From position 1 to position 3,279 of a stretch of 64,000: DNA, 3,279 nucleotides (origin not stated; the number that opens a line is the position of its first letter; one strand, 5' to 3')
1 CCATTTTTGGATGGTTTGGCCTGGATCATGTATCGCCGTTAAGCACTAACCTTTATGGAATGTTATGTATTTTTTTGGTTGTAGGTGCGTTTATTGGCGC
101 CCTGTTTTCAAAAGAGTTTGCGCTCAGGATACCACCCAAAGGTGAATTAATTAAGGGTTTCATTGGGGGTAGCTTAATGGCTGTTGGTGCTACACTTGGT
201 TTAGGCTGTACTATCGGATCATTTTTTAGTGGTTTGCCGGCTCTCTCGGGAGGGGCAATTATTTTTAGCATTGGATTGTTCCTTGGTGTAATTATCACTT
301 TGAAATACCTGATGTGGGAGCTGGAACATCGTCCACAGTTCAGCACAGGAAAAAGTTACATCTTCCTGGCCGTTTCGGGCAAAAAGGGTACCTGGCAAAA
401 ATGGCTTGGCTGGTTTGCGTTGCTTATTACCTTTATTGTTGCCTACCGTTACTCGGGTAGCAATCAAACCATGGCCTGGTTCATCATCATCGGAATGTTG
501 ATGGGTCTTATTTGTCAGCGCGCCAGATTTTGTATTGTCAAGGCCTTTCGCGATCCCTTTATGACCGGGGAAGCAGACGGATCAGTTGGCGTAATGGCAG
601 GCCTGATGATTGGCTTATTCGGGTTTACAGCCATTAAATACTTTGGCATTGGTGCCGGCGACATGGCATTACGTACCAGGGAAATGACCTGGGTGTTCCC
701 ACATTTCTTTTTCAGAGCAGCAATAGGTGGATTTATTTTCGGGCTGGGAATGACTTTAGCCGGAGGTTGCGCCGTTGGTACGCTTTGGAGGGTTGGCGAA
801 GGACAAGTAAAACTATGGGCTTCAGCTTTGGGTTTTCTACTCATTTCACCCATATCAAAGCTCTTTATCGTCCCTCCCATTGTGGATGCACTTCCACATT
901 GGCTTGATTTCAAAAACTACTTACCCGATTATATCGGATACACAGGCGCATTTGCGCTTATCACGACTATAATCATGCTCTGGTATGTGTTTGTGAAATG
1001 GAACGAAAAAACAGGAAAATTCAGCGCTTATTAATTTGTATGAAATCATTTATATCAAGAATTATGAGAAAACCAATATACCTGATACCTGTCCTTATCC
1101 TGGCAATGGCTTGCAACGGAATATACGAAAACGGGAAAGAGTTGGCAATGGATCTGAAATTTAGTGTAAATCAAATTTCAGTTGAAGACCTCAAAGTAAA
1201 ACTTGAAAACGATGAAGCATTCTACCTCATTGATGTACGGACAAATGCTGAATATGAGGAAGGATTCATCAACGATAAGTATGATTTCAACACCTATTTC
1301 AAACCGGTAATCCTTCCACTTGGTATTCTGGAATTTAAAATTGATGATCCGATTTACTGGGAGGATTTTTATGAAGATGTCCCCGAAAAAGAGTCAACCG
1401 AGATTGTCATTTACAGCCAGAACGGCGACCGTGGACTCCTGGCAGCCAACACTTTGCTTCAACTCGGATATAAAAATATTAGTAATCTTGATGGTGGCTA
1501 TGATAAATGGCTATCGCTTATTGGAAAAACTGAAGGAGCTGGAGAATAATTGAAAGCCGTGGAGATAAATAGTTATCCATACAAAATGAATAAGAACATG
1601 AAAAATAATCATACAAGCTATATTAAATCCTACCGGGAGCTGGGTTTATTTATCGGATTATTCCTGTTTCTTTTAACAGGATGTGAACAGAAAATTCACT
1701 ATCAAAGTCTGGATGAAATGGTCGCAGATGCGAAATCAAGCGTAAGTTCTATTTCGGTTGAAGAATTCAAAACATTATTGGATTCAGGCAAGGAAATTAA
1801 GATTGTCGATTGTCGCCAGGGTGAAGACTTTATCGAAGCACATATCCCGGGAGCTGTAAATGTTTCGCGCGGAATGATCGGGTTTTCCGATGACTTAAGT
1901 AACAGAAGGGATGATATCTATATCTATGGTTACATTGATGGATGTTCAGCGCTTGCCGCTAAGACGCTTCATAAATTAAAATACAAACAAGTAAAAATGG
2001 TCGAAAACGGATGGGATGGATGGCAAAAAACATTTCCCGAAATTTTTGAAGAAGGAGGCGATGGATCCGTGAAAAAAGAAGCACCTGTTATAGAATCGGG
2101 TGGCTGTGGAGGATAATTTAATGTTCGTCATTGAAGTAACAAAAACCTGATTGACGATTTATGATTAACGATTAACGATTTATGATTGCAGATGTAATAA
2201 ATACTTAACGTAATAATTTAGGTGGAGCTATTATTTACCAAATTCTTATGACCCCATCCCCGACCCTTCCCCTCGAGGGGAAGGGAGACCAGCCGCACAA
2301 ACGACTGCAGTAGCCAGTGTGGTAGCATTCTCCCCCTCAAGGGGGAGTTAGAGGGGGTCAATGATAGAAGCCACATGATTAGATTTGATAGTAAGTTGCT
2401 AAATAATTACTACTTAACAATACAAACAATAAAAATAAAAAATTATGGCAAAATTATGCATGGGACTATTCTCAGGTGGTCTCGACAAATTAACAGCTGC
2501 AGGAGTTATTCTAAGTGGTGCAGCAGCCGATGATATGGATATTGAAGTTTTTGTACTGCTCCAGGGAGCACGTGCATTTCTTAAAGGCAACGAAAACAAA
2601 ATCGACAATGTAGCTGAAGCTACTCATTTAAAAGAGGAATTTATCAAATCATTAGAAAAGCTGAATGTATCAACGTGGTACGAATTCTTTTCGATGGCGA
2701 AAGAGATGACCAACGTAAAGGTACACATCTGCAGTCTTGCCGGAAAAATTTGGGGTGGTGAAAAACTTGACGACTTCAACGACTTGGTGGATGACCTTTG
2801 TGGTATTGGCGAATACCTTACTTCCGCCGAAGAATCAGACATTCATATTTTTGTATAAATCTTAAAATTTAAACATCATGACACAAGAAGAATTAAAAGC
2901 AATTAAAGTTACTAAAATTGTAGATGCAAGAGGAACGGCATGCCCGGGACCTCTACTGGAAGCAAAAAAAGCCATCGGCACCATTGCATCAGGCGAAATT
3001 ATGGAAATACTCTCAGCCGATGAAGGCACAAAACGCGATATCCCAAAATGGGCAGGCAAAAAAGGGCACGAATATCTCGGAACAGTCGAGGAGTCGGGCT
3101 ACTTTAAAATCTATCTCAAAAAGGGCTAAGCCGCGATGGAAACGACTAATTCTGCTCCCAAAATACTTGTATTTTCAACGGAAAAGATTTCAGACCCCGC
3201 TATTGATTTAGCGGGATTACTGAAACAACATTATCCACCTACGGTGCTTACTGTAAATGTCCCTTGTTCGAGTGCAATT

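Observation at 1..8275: Sulfur-relay module joined to a Qmo/Hdr-like quinone-linked flavin-FeS complex in a Bacteroidota background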

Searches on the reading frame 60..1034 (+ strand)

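Call 3: search_protein_families(library=pfam, proteins=[window:60-1034:+], max_evalue=0.01)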
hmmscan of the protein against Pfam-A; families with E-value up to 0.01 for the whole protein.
window:60-1034:+ (324 aa): 1 family
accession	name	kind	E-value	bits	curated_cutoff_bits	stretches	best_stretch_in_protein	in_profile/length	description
PF04143.19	Sulf_transp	-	1.6e-39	136.7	27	2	154-317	1-155/310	Sulphur transport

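Call 4: search_protein_families(library=ncbifam, proteins=[window:60-1034:+], max_evalue=0.01)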
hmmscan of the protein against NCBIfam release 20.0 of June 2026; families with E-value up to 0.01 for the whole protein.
window:60-1034:+ (324 aa): 5 families
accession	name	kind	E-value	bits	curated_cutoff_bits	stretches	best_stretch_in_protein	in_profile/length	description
NF033796.1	selen_YedE_FdhT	exception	6.3e-36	124.4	350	1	4-318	77-382/387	selenium metabolism membrane protein YedE/FdhT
NF052577.1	ThSTportTsuASprch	equivalog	8.7e-27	94.3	400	2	142-263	6-117/330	thiosulfate transporter TsuA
NF041049.1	thio_trans_TsuA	exception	1.2e-19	70.6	645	2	141-312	7-167/348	thiosulfate utilization transporter TsuA/YeeE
TIGR04112.1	seleno_YedE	equivalog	6.8e-13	48.5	200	1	5-271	57-310/337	YedE family putative selenium transporter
TIGR04402.2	mob_CxxC_CxxC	subfamily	0.0041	17.4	70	0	92-151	8-70/180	mobilome CxxCx(11)CxxC protein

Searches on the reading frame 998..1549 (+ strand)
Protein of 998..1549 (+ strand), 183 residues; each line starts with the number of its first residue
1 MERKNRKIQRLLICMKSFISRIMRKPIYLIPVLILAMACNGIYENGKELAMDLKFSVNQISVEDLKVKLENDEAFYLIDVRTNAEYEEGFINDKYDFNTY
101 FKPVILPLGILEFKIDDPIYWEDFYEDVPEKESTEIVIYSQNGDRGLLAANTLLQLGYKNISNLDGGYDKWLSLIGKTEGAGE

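Call 3: search_protein_families(library=pfam, proteins=[window:998-1549:+], max_evalue=0.01)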
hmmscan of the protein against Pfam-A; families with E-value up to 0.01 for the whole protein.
window:998-1549:+ (183 aa): 1 family
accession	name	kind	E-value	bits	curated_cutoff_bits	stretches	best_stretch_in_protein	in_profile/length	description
PF00581.25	Rhodanese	-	2e-14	54.3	22.2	1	62-172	2-100/102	Rhodanese-like domain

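Call 4: search_protein_families(library=ncbifam, proteins=[window:998-1549:+], max_evalue=0.01)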
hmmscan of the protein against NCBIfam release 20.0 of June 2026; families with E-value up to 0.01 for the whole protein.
window:998-1549:+ (183 aa): 8 families
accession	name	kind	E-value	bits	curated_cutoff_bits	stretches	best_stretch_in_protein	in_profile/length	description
NF006444.0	PRK08762.1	equivalog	2e-12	46.5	449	1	48-172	5-108/387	molybdopterin-synthase adenylyltransferase MoeB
NF045521.1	rhoda_near_glyco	subfamily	5.2e-07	29.6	145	1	131-172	68-109/144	rhodanese homology domain-containing protein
NF001195.0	PRK00162.1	equivalog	2.6e-06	27.7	102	1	135-173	62-98/108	thiosulfate sulfurtransferase GlpE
NF041203.1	rhodanese_LYCAU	equivalog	1.1e-05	25.2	115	0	135-172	78-117/126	rhodanese-related (seleno)protein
NF005902.0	PRK07878.1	equivalog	0.0024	16.9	647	0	58-88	287-317/392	adenylyltransferase/sulfurtransferase MoeZ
NF045694.1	seleno_TsoB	exception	0.0024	16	805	1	59-172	45-150/572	rhodanese/DsbD fusion-like selenoprotein TsoB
NF001133.1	PRK00142.1-1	equivalog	0.0032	17.1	170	0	60-176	108-208/229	oxygen-dependent tRNA uridine(34) hydroxylase TrhO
NF008750.0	PRK11784.1-2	equivalog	0.0059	15.7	241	0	71-93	12-34/346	tRNA 2-selenouridine(34) synthase MnmH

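Call 76: find_encoding_contigs(protein=window:1040-1549:+, flank=10000, max_places=3)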
Protein window:1040-1549:+ (169 aa): 5 contigs read that carry it; 2 places shown.
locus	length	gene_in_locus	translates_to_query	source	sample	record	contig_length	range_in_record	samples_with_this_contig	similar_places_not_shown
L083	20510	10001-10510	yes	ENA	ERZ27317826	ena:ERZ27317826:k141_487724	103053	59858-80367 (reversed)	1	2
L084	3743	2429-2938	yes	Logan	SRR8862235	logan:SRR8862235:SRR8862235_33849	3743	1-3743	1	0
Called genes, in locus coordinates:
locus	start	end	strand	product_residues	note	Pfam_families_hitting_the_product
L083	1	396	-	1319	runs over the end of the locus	PF00672:HAMP, PF01590:GAF, PF13185:GAF_2, PF00512:HisKA, PF02518:HATPase_c, PF00072:Response_reg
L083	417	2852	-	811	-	PF00072:Response_reg, PF20274:cREC_REC (faint), PF00512:HisKA, PF02518:HATPase_c, PF00072:Response_reg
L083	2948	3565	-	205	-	PF00485:PRK, PF01121:CoaE (faint)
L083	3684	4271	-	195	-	PF13505:OMP_b-brl (weak)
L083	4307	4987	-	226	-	PF13590:DUF4136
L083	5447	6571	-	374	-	PF13173:AAA_14, PF13635:DUF4143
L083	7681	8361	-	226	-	PF00027:cNMP_binding, PF13545:HTH_Crp_2, PF00325:Crp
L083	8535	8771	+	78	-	PF01206:TusA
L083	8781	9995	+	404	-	PF04143:Sulf_transp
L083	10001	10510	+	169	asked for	PF00581:Rhodanese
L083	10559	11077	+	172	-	PF00581:Rhodanese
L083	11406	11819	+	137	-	PF13686:DrsE_2 (faint)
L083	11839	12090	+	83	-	PF01206:TusA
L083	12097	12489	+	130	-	PF02662:FlpD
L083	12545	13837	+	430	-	PF00890:FAD_binding_2 (weak), PF01134:GIDA (weak), PF07992:Pyr_redox_2, PF12831:FAD_oxidored (weak), PF13183:Fer4_8 (weak), PF13187:Fer4_9 (weak), PF13534:Fer4_17 (weak), PF12837:Fer4_6 (weak), +5 more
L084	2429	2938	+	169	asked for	PF00581:Rhodanese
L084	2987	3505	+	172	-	PF00581:Rhodanese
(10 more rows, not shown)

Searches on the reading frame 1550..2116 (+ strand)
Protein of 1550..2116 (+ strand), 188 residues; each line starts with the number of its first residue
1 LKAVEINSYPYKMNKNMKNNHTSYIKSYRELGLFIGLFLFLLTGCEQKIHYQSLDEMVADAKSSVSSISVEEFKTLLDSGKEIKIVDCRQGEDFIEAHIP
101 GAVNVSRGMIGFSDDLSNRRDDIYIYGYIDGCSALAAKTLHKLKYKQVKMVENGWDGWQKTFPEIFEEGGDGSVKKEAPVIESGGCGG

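Call 3: search_protein_families(library=pfam, proteins=[window:1550-2116:+], max_evalue=0.01)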
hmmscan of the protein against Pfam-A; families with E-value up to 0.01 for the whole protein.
window:1550-2116:+ (188 aa): 1 family
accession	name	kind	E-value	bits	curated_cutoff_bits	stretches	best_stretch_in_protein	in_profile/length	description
PF00581.25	Rhodanese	-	1.1e-16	61.6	22.2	1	69-160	1-101/102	Rhodanese-like domain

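Call 4: search_protein_families(library=ncbifam, proteins=[window:1550-2116:+], max_evalue=0.01)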
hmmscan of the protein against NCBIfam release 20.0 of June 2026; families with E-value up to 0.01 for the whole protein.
window:1550-2116:+ (188 aa): 7 families
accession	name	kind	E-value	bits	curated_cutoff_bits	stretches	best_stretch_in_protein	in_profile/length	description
NF006444.0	PRK08762.1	equivalog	2.1e-12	46.4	449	1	55-161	4-110/387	molybdopterin-synthase adenylyltransferase MoeB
NF041203.1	rhodanese_LYCAU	equivalog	9.7e-10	38.2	115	1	59-161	14-119/126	rhodanese-related (seleno)protein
NF005902.0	PRK07878.1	equivalog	2.6e-07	29.9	647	1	51-161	269-384/392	adenylyltransferase/sulfurtransferase MoeZ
NF001195.0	PRK00162.1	equivalog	1.9e-06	28.2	102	1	66-167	5-105/108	thiosulfate sulfurtransferase GlpE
NF045521.1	rhoda_near_glyco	subfamily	2e-05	24.4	145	1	54-165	5-115/144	rhodanese homology domain-containing protein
NF005646.0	PRK07411.1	equivalog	0.00018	20.8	633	1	59-144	275-363/390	molybdopterin-synthase adenylyltransferase MoeB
NF045694.1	seleno_TsoB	exception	0.00056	18.1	805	1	38-160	15-151/572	rhodanese/DsbD fusion-like selenoprotein TsoB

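Call 71: find_homologous_proteins(query=window:1598-2116:+, max_evalue=0.001)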
Query window:1598-2116:+ (172 aa): 13 proteins with E <= 0.001 among 36 candidates.
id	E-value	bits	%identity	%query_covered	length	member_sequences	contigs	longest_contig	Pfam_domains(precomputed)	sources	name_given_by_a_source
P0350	3.2e-111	387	100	100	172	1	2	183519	PF00581.26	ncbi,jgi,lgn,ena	-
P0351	7.1e-97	340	87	100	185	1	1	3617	PF00581.26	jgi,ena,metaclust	metaclust:\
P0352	2.7e-90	319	82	100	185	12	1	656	PF00581.26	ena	-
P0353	6.7e-62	226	65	88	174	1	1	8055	PF00581.26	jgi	-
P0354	1.9e-56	208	59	85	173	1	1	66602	PF00581.26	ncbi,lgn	-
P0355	7.3e-45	171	46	99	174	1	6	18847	PF00581.26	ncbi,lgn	-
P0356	4.3e-43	165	50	94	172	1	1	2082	PF00581.26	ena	-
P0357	2.9e-40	156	49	97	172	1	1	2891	PF00581.26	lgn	-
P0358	5.2e-40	155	44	100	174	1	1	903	PF00581.26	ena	-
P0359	1.3e-38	150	44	100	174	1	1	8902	PF00581.26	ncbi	-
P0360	3.0e-37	146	42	100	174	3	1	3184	PF00581.26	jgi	-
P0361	3.8e-37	146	42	100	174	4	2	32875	PF00581.26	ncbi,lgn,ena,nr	ncbi:MAG: hypothetical protein KAT48_05340 [Bacteroidales bacterium]|nr:hypothetical protein [Bacter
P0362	4.2e-34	136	45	90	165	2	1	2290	PF00581.26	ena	-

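Call 82: predict_structure(alignment_id=A3)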
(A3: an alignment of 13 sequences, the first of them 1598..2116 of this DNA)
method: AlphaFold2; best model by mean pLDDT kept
length: 172 residues; sequences in the alignment: 13
mean_pLDDT: 77.4   pTM: 0.63
mean pLDDT of the five models: 77.4, 77.0, 76.0, 75.1, 74.9
residues with pLDDT >= 90: 68; 70-90: 56; 50-70: 24; < 50: 24
segments of 3 or more residues with pLDDT < 50: 1-3, 151-169
pLDDT, mean of each block of 10 residues (from residue 1): 51 73 68 75 94 95 91 82 83 83 93 92 93 94 78 38 41 36
secondary structure, 60 per line:
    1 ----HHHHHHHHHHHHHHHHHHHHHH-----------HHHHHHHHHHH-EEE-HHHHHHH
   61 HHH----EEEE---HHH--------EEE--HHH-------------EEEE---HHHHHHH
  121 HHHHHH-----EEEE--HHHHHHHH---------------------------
elements in order: H5-26 H38-48 E50-52 H54-63 E68-71 E86-88 E107-110 H114-126 E132-135 H138-145

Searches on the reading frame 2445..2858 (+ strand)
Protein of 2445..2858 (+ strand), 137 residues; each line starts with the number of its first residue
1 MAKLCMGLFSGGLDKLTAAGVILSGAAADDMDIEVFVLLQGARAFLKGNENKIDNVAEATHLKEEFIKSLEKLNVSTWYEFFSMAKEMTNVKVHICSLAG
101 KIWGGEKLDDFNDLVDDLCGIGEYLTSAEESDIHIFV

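Call 3: search_protein_families(library=pfam, proteins=[window:2445-2858:+], max_evalue=0.01)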
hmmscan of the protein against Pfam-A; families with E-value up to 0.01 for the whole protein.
window:2445-2858:+ (137 aa): 2 families
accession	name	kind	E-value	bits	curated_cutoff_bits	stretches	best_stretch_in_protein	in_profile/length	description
PF13686.11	DrsE_2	-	1.4e-07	32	25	1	68-136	91-156/156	DsrE/DsrF/DrsH-like family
PF02635.20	DsrE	-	0.0045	17.6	22.7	0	24-109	25-90/116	DsrE/DsrF-like family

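Call 4: search_protein_families(library=ncbifam, proteins=[window:2445-2858:+], max_evalue=0.01)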
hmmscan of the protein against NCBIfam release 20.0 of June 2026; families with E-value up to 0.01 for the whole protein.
window:2445-2858:+ (137 aa): 0 families

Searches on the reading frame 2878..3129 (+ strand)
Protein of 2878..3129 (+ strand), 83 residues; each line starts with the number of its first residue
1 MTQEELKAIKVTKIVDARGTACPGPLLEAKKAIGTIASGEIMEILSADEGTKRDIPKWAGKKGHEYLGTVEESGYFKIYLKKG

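Call 3: search_protein_families(library=pfam, proteins=[window:2878-3129:+], max_evalue=0.01)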
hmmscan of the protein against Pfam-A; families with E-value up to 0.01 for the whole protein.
window:2878-3129:+ (83 aa): 1 family
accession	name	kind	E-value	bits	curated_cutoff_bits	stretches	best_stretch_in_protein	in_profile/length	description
PF01206.22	TusA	-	5.5e-23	81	28.6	1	13-82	1-70/70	Sulfurtransferase TusA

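Call 4: search_protein_families(library=ncbifam, proteins=[window:2878-3129:+], max_evalue=0.01)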
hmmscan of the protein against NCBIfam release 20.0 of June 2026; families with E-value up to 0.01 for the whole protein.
window:2878-3129:+ (83 aa): 4 families
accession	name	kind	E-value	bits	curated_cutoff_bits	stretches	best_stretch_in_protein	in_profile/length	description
NF001423.0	PRK00299.1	equivalog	1.2e-12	47.4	78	1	9-83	6-80/82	sulfurtransferase TusA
TIGR03527.1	selenium_YedF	equivalog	1.1e-08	35.1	110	1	15-82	1-68/194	sulfurtransferase-like selenium metabolism protein YedF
NF008242.0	PRK11018.1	equivalog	1.3e-07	31.2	79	1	8-76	4-71/78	sulfurtransferase-like selenium metabolism protein YedF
NF041048.1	TusA_like_YeeD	exception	4.4e-06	26.3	147.5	1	15-65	4-54/72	thiosulfate utilization sulfurtransferase TsuB/YeeD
